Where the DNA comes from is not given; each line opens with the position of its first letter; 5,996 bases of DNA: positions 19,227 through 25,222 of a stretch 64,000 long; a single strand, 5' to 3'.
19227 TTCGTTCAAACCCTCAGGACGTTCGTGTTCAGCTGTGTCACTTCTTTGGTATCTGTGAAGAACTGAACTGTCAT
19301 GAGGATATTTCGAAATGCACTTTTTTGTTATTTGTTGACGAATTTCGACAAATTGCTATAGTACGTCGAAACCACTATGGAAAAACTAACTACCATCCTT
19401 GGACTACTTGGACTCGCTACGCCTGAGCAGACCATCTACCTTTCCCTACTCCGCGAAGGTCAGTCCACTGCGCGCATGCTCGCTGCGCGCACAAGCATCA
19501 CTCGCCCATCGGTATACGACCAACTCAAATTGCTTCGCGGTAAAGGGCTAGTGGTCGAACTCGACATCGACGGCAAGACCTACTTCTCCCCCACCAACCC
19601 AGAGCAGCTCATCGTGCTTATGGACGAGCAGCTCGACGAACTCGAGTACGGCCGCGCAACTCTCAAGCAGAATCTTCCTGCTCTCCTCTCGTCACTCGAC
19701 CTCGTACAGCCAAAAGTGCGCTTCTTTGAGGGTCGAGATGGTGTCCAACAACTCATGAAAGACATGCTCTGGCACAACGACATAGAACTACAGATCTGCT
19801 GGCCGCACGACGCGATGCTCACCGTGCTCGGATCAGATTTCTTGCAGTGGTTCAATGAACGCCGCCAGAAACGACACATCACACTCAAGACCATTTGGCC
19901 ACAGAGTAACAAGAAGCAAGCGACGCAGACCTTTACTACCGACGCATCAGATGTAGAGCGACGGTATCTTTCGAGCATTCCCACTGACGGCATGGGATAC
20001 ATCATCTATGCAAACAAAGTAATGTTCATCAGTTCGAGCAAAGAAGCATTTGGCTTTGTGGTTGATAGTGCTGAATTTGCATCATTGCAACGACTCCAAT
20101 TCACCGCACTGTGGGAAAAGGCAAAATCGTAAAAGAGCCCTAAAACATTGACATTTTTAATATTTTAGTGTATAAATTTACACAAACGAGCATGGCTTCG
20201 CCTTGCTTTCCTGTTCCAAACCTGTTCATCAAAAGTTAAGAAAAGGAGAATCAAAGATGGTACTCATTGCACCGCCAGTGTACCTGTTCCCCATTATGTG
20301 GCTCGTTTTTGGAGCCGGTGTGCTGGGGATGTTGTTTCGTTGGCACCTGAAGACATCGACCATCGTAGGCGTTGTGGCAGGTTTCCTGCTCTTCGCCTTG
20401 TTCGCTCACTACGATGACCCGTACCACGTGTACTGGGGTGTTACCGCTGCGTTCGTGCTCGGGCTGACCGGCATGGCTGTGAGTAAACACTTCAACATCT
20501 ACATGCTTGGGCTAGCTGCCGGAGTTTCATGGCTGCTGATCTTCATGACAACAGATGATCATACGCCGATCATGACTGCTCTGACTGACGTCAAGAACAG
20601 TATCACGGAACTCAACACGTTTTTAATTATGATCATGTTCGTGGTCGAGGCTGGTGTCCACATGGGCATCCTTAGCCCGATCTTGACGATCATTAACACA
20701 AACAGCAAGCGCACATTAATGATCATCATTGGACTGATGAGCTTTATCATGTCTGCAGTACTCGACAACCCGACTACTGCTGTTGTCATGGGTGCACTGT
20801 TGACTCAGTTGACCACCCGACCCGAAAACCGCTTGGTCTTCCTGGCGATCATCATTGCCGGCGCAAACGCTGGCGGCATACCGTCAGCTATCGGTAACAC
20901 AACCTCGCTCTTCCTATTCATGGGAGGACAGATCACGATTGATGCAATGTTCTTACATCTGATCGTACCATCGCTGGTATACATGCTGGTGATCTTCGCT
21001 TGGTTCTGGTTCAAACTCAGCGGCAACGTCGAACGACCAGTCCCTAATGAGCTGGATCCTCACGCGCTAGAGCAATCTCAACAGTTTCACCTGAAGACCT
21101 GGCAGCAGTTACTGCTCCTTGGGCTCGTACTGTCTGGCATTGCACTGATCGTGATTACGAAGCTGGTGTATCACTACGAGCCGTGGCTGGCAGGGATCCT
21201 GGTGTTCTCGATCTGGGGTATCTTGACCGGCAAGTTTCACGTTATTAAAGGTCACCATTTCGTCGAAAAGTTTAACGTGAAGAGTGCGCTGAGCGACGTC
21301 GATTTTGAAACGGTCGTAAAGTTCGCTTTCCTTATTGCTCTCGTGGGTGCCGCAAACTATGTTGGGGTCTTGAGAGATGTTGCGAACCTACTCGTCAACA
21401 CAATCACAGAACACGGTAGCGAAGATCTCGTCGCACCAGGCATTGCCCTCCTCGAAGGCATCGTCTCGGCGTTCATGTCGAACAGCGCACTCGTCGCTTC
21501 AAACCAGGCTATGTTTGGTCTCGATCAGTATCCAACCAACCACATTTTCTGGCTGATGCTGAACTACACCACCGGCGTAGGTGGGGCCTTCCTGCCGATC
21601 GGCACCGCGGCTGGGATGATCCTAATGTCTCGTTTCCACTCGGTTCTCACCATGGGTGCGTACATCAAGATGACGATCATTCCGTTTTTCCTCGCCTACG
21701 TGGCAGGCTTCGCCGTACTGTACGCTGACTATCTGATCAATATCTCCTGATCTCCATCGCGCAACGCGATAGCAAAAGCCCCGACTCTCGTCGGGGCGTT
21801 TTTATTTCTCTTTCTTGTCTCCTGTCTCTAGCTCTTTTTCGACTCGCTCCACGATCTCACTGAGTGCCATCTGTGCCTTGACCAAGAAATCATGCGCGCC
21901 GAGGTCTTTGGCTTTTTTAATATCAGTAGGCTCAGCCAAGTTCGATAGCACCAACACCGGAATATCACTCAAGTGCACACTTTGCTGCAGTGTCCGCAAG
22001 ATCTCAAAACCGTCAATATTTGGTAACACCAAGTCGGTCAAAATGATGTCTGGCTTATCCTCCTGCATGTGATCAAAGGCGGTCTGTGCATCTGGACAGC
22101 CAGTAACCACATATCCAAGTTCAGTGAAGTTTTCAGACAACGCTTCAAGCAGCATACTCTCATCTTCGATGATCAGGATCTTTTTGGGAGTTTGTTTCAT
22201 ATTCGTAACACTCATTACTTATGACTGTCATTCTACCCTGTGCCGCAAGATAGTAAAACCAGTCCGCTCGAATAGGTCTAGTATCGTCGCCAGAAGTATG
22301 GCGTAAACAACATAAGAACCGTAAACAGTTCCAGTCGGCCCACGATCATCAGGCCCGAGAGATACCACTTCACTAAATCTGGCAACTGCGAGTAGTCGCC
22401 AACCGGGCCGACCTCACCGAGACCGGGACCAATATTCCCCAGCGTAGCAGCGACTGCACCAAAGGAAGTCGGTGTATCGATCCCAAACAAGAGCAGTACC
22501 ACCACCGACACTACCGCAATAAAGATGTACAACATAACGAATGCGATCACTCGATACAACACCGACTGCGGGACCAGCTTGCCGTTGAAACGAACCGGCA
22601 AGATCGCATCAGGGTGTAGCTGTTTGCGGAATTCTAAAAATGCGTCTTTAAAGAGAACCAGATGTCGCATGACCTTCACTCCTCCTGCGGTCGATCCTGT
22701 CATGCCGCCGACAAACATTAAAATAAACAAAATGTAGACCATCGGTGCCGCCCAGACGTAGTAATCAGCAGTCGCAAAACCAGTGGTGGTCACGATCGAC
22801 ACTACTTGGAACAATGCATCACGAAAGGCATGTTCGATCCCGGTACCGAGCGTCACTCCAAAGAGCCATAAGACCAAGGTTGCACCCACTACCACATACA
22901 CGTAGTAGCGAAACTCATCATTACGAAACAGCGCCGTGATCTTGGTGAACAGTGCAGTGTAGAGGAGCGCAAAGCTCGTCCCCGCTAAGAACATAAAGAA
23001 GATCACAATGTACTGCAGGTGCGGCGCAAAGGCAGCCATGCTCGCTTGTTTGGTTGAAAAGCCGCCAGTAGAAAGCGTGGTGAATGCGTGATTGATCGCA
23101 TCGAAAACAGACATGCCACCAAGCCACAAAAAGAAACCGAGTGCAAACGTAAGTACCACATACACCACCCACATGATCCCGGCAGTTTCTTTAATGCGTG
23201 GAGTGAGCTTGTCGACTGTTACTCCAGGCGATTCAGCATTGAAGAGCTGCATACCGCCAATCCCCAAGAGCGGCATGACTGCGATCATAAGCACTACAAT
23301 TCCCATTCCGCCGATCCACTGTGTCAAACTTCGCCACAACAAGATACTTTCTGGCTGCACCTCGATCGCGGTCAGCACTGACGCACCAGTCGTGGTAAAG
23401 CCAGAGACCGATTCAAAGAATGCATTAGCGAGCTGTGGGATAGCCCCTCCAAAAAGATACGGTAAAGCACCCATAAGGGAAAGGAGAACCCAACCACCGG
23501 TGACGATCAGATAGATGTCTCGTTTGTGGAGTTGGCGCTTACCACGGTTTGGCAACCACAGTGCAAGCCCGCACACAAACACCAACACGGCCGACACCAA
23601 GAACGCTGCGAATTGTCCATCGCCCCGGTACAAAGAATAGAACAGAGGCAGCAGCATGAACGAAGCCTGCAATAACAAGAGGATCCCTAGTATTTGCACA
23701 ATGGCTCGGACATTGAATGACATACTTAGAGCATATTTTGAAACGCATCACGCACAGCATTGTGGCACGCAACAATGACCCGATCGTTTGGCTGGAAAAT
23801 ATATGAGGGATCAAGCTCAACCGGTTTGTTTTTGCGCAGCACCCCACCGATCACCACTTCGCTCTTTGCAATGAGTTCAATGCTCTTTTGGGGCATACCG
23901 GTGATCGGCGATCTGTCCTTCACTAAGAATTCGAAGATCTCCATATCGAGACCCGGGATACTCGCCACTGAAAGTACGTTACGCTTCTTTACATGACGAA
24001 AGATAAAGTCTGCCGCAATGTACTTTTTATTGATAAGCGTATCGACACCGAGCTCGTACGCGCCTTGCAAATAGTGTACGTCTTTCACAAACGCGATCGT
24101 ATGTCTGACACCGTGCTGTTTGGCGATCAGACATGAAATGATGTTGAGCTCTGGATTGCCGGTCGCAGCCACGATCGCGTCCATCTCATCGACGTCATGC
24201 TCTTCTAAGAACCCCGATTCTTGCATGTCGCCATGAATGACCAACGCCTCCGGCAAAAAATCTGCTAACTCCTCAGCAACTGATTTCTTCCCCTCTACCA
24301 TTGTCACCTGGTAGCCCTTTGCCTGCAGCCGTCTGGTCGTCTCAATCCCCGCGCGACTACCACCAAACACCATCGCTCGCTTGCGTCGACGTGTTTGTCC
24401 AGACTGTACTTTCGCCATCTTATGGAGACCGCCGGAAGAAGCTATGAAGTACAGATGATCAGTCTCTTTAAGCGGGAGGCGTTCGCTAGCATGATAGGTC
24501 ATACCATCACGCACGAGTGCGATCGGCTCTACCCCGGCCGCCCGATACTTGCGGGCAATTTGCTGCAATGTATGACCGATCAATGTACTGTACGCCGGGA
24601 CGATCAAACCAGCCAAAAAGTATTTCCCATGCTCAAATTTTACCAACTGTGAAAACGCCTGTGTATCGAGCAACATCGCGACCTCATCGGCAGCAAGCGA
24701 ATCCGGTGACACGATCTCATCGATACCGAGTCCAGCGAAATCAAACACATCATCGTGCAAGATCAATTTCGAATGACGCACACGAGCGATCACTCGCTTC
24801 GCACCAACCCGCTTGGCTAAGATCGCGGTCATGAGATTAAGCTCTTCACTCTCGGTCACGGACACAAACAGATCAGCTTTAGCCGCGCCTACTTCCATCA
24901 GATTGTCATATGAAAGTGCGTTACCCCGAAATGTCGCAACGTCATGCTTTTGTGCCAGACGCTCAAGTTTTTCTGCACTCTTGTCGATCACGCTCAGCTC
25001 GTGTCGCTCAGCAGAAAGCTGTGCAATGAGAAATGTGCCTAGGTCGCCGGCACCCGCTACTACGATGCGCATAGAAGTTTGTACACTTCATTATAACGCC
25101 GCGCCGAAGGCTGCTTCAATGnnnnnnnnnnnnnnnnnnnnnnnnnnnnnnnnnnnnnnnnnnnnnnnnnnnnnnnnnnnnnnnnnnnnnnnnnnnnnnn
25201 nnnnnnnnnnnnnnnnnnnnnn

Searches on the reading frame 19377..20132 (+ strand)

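Call 17: search_protein_families(library=pfam, proteins=[window:19377-20132:+], max_evalue=0.001)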
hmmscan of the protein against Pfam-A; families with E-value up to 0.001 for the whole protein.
window:19377-20132:+ (251 aa): 2 families
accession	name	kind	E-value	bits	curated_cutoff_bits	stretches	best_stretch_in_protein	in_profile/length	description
PF01978.25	TrmB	-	7.9e-10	38.9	25.6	1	11-76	4-68/68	Sugar-specific transcriptional regulator TrmB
PF01022.26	HTH_5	-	0.00033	20.9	22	1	22-59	8-45/47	Bacterial regulatory protein, arsR family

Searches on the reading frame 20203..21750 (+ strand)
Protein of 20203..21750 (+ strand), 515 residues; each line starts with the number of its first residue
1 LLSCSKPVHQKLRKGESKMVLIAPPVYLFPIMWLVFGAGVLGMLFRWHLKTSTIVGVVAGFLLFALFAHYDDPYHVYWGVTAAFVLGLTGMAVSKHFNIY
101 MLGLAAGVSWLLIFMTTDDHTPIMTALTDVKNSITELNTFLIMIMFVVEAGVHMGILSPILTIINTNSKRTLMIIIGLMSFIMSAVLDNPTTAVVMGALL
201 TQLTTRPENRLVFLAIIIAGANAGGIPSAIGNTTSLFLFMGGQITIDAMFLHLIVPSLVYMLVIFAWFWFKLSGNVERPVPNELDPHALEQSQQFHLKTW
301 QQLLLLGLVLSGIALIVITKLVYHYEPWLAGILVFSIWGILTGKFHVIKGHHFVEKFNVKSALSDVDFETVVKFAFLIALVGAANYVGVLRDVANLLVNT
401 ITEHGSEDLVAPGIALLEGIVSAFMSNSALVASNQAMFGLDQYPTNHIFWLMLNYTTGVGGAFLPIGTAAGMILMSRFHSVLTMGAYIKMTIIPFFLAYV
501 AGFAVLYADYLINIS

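Call 17: search_protein_families(library=pfam, proteins=[window:20203-21750:+], max_evalue=0.001)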
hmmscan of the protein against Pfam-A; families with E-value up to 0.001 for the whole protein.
window:20203-21750:+ (515 aa): 1 family
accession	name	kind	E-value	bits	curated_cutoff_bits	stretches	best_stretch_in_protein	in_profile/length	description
PF03600.22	CitMHS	-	4.3e-18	66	31.9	1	101-432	32-308/336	Citrate transporter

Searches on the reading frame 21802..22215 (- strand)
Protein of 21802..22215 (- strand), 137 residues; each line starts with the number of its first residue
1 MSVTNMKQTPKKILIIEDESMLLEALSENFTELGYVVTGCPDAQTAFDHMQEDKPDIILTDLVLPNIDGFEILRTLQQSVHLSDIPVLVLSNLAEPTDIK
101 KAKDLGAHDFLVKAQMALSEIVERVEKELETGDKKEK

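Call 17: search_protein_families(library=pfam, proteins=[window:21802-22215:-], max_evalue=0.001)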
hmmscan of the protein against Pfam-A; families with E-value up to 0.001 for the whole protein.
window:21802-22215:- (137 aa): 1 family
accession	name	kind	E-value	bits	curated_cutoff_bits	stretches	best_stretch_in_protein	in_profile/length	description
PF00072.30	Response_reg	-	3.2e-24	85.7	30.2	1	13-125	1-110/111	Response regulator receiver domain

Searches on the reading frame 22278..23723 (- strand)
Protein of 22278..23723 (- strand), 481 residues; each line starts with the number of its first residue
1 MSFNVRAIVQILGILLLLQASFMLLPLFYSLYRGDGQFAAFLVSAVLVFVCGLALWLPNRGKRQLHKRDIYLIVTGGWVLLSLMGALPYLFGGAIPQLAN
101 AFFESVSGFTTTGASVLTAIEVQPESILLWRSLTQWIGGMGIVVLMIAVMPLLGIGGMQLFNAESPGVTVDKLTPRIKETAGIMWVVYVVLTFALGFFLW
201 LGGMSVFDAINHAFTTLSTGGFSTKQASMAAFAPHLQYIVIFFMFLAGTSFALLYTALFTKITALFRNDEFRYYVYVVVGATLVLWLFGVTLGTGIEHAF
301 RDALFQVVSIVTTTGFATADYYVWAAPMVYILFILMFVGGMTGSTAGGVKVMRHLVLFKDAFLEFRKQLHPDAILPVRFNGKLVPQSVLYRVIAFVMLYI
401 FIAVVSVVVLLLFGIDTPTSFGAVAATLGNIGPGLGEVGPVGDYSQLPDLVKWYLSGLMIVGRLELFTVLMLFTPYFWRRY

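Call 17: search_protein_families(library=pfam, proteins=[window:22278-23723:-], max_evalue=0.001)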
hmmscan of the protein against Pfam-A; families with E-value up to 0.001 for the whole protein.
window:22278-23723:- (481 aa): 1 family
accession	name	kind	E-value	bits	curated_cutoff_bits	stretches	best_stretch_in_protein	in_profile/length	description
PF02386.22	TrkH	-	1e-70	239.1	27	1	45-474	9-491/502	Cation transport protein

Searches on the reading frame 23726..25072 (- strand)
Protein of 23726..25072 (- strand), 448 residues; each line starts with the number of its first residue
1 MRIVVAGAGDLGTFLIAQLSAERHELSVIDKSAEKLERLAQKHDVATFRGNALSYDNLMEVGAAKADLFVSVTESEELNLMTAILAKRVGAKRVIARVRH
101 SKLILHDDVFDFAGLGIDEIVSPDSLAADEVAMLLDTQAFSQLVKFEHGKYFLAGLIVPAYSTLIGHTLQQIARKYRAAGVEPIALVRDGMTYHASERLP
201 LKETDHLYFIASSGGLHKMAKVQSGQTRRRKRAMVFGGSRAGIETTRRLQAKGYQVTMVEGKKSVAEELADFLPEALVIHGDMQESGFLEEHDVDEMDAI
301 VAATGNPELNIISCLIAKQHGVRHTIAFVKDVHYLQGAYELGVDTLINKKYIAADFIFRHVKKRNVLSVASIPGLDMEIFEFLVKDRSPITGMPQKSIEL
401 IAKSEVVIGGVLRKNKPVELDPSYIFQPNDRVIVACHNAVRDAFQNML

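Call 17: search_protein_families(library=pfam, proteins=[window:23726-25072:-], max_evalue=0.001)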
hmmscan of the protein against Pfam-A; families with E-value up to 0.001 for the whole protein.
window:23726-25072:- (448 aa): 7 families
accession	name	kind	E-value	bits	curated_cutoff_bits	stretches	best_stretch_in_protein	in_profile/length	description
PF02254.24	TrkA_N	-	6e-41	139.8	23.8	2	234-348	2-115/116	TrkA-N domain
PF02080.26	TrkA_C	-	2.4e-17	63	27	2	156-221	4-68/71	TrkA-C domain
PF13241.12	NAD_binding_7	-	2.5e-10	41.3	22.1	1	229-318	6-83/104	Putative NAD(P)-binding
PF01488.26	Shikimate_DH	-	2e-07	31.6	24.3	1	2-80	14-90/138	Shikimate / quinate 5-dehydrogenase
PF13460.12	NAD_binding_10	-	0.00012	22.5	27.2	0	241-327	6-95/184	NAD(P)H-binding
PF03435.24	Sacchrp_dh_NADP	-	0.0005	20.8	25.1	0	3-88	1-92/129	Saccharopine dehydrogenase NADP binding domain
PF06241.17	Castor_Poll_mid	-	0.00079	19.8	26.7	0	159-216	35-93/104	Castor and Pollux, part of voltage-gated ion channel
